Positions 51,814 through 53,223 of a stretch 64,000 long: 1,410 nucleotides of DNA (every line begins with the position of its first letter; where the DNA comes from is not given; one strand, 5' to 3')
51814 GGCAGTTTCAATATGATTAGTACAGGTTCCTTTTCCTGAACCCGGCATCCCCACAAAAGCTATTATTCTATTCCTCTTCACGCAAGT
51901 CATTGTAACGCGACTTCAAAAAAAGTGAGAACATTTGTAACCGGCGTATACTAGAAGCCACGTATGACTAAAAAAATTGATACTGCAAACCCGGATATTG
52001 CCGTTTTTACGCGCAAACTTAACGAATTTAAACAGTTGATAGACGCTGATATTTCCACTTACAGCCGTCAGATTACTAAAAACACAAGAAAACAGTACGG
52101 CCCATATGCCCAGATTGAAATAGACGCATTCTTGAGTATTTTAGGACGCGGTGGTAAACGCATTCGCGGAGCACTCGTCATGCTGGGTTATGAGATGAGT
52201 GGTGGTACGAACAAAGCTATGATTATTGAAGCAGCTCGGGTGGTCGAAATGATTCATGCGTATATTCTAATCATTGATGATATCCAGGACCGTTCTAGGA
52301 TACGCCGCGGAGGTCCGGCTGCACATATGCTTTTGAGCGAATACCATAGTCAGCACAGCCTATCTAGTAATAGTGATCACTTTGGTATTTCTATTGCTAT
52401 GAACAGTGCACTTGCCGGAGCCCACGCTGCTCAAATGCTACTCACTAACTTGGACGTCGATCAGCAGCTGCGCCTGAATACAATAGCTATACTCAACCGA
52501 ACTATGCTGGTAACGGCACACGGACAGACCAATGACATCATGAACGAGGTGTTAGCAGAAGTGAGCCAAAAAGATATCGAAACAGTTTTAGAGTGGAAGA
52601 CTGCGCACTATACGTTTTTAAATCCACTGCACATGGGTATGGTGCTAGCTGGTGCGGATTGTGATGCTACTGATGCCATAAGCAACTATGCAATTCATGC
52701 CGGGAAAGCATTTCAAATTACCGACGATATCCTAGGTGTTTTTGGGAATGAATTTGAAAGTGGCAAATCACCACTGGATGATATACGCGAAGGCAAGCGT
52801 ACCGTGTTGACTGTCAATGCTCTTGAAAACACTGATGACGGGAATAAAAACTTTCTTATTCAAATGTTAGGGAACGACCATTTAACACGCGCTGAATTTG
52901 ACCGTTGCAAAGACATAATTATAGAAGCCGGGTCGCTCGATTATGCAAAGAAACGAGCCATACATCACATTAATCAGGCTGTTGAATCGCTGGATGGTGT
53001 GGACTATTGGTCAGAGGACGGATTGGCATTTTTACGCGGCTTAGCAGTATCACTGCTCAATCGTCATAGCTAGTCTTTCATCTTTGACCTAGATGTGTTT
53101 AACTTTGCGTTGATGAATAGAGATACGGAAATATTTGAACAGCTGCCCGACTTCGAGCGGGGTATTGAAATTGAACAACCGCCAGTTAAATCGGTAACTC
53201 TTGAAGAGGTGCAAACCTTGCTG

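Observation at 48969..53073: Carotenoid (C30-type) biosynthesis cluster between the two sigma-factor genes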

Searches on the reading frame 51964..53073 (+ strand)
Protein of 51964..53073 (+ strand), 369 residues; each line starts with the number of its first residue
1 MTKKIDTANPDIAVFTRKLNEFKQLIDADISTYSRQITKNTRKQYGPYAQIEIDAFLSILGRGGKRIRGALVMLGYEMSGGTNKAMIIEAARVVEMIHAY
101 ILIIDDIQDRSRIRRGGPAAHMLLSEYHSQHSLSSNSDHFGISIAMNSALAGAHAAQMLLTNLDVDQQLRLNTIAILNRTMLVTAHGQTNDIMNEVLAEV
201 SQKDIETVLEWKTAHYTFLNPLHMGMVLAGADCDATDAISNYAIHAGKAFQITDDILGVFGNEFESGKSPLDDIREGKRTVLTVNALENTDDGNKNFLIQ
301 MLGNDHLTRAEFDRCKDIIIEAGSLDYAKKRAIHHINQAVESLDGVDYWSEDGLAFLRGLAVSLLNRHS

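Call 3: search_protein_families(library=pfam, proteins=[window:51964-53073:+])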
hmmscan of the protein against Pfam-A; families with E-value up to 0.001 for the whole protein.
window:51964-53073:+ (369 aa): 1 family
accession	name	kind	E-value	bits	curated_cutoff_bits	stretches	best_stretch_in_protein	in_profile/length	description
PF00348.22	polyprenyl_synt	-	2.2e-51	174.9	27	1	58-317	10-249/251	Polyprenyl synthetase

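Call 4: search_protein_families(library=ncbifam, proteins=[window:51964-53073:+])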
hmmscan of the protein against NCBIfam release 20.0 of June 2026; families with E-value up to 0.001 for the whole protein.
window:51964-53073:+ (369 aa): 16 families
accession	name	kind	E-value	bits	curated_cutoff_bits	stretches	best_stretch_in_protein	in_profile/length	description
NF041169.1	f2_encap_cargo4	exception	2.1e-53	181.8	450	1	60-367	46-332/334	family 2 encapsulin nanocompartment cargo protein polyprenyl transferase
NF041003.1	GGPP_syn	equivalog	9.8e-46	156.3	500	1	33-367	5-324/326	geranylgeranyl diphosphate synthase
NF042416.1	GFPPS_Mycobact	equivalog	6.3e-42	143.8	600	1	54-345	32-327/350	bifunctional (2E,6E)-farnesyl/geranyl diphosphate synthase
NF040698.1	IdsA_Meth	equivalog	2.2e-40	138.8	468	1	54-348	32-309/328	short chain isoprenyl diphosphate synthase IdsA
NF045549.1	GGPPsyn_IdsB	equivalog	2.2e-26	92.7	475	1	60-345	61-327/346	geranylgeranyl diphosphate synthase IdsB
NF040789.2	gerfarn_diphsyn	equivalog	6.9e-26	91.2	560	1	85-346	82-324/345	geranylfarnesyl diphosphate synthase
NF045485.1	FPPsyn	subfamily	2.6e-25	89.2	275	1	59-294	32-255/288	farnesyl diphosphate synthase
NF008140.0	PRK10888.1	equivalog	1.2e-20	74.1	412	1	58-346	38-302/323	octaprenyl diphosphate synthase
TIGR02748.1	GerC3_HepT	equivalog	1.4e-20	73.6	456.55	1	18-347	1-299/319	heptaprenyl diphosphate synthase component II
TIGR02749.1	prenyl_cyano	equivalog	7.4e-20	71.2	383.2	1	34-346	14-301/322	solanesyl diphosphate synthase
NF042417.1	NPPPS_Mycobact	equivalog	3.2e-19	69.2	600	1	50-344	42-312/335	nonaprenyl/(2E,6E)-farnesyl/geranylgeranyl diphosphat synthase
NF045685.1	GGPPSynCrtE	equivalog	9.1e-19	67.6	460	1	61-292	39-258/293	geranylgeranyl diphosphate synthase CrtE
NF045628.1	HxpDPsynlarge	equivalog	3.4e-16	59.1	500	1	55-329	26-281/311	hexaprenyl-diphosphate synthase large subunit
NF007877.0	PRK10581.1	equivalog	3.9e-16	59.1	321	1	55-293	37-262/299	(2E,6E)-farnesyl diphosphate synthase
NF040627.1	GFPS_Meth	equivalog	2.7e-10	40.2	600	1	62-121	38-96/285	geranylfarnesyl diphosphate synthase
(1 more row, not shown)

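Call 19: search_solved_structures(query=window:51964-53073:+, max_evalue=1e-10)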
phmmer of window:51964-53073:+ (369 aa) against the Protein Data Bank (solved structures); distinct sequences matched with E-value up to 1e-10: 80 (the best 60 are shown).
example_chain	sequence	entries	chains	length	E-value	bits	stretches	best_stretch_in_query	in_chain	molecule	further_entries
3lk5_A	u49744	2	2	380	1.7e-34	123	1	57-363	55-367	Geranylgeranyl pyrophosphate synthase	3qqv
8f8f_A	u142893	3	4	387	2.4e-28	102.8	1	59-343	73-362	(2E,6E)-farnesyl diphosphate synthase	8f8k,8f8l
3oyr_A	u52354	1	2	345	7e-26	94.6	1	171-343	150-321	Trans-isoprenyl diphosphate synthase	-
6kd7_A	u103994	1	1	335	5.7e-25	91.7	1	58-319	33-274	Polyprenyl synthetase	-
5jfq_A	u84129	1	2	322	2e-21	80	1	59-348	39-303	Geranylgeranyl Pyrophosphate Synthetase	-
1wmw_A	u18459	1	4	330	4.8e-20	75.4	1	61-368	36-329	geranylgeranyl diphosphate synthetase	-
1wy0_A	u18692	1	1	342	4.1e-19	72.4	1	62-342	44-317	geranylgeranyl pyrophosphate synthetase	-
3mzv_A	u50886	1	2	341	2.8e-18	69.6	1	24-338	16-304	Decaprenyl diphosphate synthase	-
4dhd_A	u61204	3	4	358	2.1e-17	66.8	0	224-339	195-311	Polyprenyl synthetase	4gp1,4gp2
3uca_A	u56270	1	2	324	2.8e-17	66.3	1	21-289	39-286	Geranyltranstransferase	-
3nf2_A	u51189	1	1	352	3.3e-17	66.1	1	61-348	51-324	Putative polyprenyl synthetase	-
3lmd_A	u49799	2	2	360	4.3e-17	65.7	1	52-289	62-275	Geranylgeranyl pyrophosphate synthase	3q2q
4kk2_A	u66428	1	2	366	2.6e-16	63.2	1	58-303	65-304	Monoterpene synthase FDS-5, chloroplastic - Farnesyl diphosphate synthase 1 chimera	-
4lob_A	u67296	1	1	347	2.8e-16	63.1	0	185-344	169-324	Polyprenyl synthetase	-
7mxz_AAA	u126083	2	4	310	3.2e-16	62.9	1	60-289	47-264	Geranylgeranyl pyrophosphate synthase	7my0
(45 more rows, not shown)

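Call 68: find_homologous_proteins(query=window:51964-53073:+)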
Query window:51964-53073:+ (369 aa): 1524 proteins with E <= 0.001 among 5256 candidates; the best 120 are listed.
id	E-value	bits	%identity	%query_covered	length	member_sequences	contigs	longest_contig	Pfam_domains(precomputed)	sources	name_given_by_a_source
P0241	2.3e-240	815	100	100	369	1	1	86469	PF00348.23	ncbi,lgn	-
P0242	4.6e-165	567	70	98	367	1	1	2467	PF00348.23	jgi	jgi:geranylgeranyl diphosphate synthase type I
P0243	8.3e-162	556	69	98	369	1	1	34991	PF00348.23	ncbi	-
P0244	6.6e-160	550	68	97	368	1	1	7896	PF00348.23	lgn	-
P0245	7.2e-159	547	67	98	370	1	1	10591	PF00348.23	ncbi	-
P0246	1.3e-157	543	67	100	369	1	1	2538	PF00348.23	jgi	jgi:geranylgeranyl diphosphate synthase type I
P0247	1.4e-157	542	67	97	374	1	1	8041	PF00348.23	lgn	-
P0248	2.5e-157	542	66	98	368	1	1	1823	PF00348.23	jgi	jgi:geranylgeranyl diphosphate synthase, type I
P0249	3.6e-157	541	68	97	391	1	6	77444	PF00348.23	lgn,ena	-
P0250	6.4e-157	540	66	96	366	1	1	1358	PF00348.23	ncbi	-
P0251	1.1e-156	540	65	99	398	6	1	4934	PF00348.23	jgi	-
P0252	1.1e-156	540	66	97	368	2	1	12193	PF00348.23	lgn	-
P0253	1.4e-156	539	65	97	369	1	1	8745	PF00348.23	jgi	jgi:geranylgeranyl pyrophosphate synthase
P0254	3.0e-156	538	67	97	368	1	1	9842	PF00348.23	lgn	-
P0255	4.1e-156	538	65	97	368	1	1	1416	PF00348.23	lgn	-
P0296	1.6e-151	523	64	96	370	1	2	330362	PF00348.23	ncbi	ncbi:MAG: polyprenyl synthetase family protein [Candidatus Saccharimonadales bacterium]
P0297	1.7e-151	523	64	100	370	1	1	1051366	PF00348.23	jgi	jgi:geranylgeranyl diphosphate synthase type I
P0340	7.6e-148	511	61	97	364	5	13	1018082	PF00348.23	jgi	jgi:geranylgeranyl diphosphate synthase, type I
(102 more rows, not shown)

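Call 69: find_encoding_contigs(protein=P0297, flank=8000, max_places=1)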
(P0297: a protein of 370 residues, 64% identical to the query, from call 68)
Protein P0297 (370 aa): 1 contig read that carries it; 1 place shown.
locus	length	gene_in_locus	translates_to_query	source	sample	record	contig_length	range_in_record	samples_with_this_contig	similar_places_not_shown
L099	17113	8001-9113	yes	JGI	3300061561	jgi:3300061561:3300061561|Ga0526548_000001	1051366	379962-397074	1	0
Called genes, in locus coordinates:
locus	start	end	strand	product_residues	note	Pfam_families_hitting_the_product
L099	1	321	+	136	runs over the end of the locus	PF01741:MscL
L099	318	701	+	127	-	PF01641:SelR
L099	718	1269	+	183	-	PF00929:RNase_T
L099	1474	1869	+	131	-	PF04237:YjbR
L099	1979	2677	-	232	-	-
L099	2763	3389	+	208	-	-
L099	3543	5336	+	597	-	PF01807:Zn_ribbon_DnaG, PF08275:DNAG_N, PF01751:Toprim (weak), PF13662:Toprim_4, PF13155:Toprim_2, PF10410:DnaB_bind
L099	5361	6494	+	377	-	PF00140:Sigma70_r1_2, PF04542:Sigma70_r2, PF04539:Sigma70_r3, PF04545:Sigma70_r4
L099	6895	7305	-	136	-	PF03479:PCC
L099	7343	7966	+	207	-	PF13238:AAA_18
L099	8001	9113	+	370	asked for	PF00348:polyprenyl_synt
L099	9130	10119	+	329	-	PF00494:SQS_PSY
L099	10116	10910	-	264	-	PF01978:TrmB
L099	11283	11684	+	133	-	-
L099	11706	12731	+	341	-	-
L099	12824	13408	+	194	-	PF13539:Peptidase_M15_4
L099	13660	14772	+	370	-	PF02578:Cu-oxidase_4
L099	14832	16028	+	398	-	PF00140:Sigma70_r1_2, PF04542:Sigma70_r2, PF04539:Sigma70_r3, PF04545:Sigma70_r4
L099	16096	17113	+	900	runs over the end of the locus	PF02739:5_3_exonuc_N, PF01367:5_3_exonuc, PF00476:DNA_pol_A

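Call 70: find_encoding_contigs(protein=P0340, flank=8000, max_places=1)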
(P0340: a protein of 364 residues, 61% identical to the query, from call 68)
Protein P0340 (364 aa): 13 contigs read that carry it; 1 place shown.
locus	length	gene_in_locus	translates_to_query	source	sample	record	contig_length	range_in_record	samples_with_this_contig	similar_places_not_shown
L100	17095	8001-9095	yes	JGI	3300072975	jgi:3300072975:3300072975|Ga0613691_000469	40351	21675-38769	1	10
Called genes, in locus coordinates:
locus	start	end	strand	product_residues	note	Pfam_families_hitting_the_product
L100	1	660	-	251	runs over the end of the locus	PF02557:VanY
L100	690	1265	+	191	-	PF00929:RNase_T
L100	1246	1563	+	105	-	PF04237:YjbR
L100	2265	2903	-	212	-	-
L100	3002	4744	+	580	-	PF01807:Zn_ribbon_DnaG, PF08275:DNAG_N, PF01751:Toprim (weak), PF13155:Toprim_2, PF13662:Toprim_4, PF10410:DnaB_bind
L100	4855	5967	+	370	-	PF00140:Sigma70_r1_2, PF04542:Sigma70_r2, PF04539:Sigma70_r3, PF04545:Sigma70_r4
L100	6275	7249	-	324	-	-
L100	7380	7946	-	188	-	PF13207:AAA_17, PF13238:AAA_18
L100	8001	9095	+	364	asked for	PF00348:polyprenyl_synt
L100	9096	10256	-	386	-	PF00485:PRK (weak)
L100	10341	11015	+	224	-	-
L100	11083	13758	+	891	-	PF02739:5_3_exonuc_N, PF01367:5_3_exonuc, PF22619:DNA_polI_exo1, PF00476:DNA_pol_A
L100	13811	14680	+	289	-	-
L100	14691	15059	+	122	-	-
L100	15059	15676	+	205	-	PF13489:Methyltransf_23, PF13847:Methyltransf_31, PF08241:Methyltransf_11, PF08242:Methyltransf_12, PF13649:Methyltransf_25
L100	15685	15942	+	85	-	-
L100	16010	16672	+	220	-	PF20554:DUF6766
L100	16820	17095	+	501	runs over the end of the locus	-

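Call 71: find_encoding_contigs(protein=P0296, flank=8000, max_places=1)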
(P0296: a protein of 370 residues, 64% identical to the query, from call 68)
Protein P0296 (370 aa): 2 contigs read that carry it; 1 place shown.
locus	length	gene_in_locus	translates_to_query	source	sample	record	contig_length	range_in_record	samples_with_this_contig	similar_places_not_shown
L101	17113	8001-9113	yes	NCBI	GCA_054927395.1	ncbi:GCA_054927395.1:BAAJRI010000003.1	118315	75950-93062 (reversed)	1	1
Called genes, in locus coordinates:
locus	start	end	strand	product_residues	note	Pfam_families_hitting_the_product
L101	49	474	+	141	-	PF01741:MscL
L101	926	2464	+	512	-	PF09587:PGA_cap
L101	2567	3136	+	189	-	PF00929:RNase_T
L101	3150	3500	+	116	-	PF04237:YjbR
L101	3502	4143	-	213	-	-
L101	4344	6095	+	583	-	PF01807:Zn_ribbon_DnaG, PF08275:DNAG_N, PF01751:Toprim, PF13155:Toprim_2, PF13362:Toprim_3 (weak), PF13662:Toprim_4, PF10410:DnaB_bind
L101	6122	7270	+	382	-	PF00140:Sigma70_r1_2, PF04542:Sigma70_r2, PF04539:Sigma70_r3, PF04545:Sigma70_r4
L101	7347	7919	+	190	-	PF13238:AAA_18, PF13207:AAA_17 (faint)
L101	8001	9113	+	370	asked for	PF00348:polyprenyl_synt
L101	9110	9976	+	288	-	PF00494:SQS_PSY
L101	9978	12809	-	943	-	PF00690:Cation_ATPase_N, PF00122:E1-E2_ATPase, PF13246:Cation_ATPase, PF00702:Hydrolase, PF00689:Cation_ATPase_C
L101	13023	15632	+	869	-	PF02739:5_3_exonuc_N, PF01367:5_3_exonuc, PF00476:DNA_pol_A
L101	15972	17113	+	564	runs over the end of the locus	-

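Call 76: search_protein_families(library=ncbifam, proteins=[L101:9110-9976:+], max_evalue=1e-25)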
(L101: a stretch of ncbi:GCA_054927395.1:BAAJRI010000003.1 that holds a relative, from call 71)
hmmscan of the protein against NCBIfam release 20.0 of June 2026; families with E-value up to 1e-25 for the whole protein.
L101:9110-9976:+ (288 aa): 4 families
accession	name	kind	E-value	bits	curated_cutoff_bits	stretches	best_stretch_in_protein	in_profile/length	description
TIGR03465.1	HpnD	equivalog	2.7e-36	125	278.6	1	14-274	7-259/267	presqualene diphosphate synthase HpnD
NF045921.1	PhytnSynCrtBRhod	equivalog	1.1e-27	97.3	500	1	7-276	12-272/307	15-cis-phytoene synthase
TIGR03464.1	HpnC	equivalog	2.1e-26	93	250.45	1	19-280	12-266/267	squalene synthase HpnC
NF045686.1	PhytoSynCyanob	equivalog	2.1e-26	92.7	550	0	10-267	29-291/310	15-cis-phytoene synthase CrtB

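Call 83: search_protein_families(library=pfam, proteins=[L099:11706-12731:+, L100:6275-7249:-, L100:9096-10256:-], max_evalue=0.01)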
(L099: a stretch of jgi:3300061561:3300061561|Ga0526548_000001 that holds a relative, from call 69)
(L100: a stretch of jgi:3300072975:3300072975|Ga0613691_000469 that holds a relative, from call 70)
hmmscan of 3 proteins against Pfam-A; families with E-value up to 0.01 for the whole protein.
L099:11706-12731:+ (341 aa): 0 families

L100:6275-7249:- (324 aa): 0 families

L100:9096-10256:- (386 aa): 3 families
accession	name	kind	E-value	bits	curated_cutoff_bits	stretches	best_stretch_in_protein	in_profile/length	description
PF00485.24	PRK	-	4.1e-08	33.7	22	1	197-339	2-151/196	Phosphoribulokinase / Uridine kinase family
PF13191.12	AAA_16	-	0.0011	19.9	32.6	1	176-299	7-140/167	AAA ATPase domain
PF13207.12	AAA_17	-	0.0011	19.7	27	0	201-225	2-26/136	AAA domain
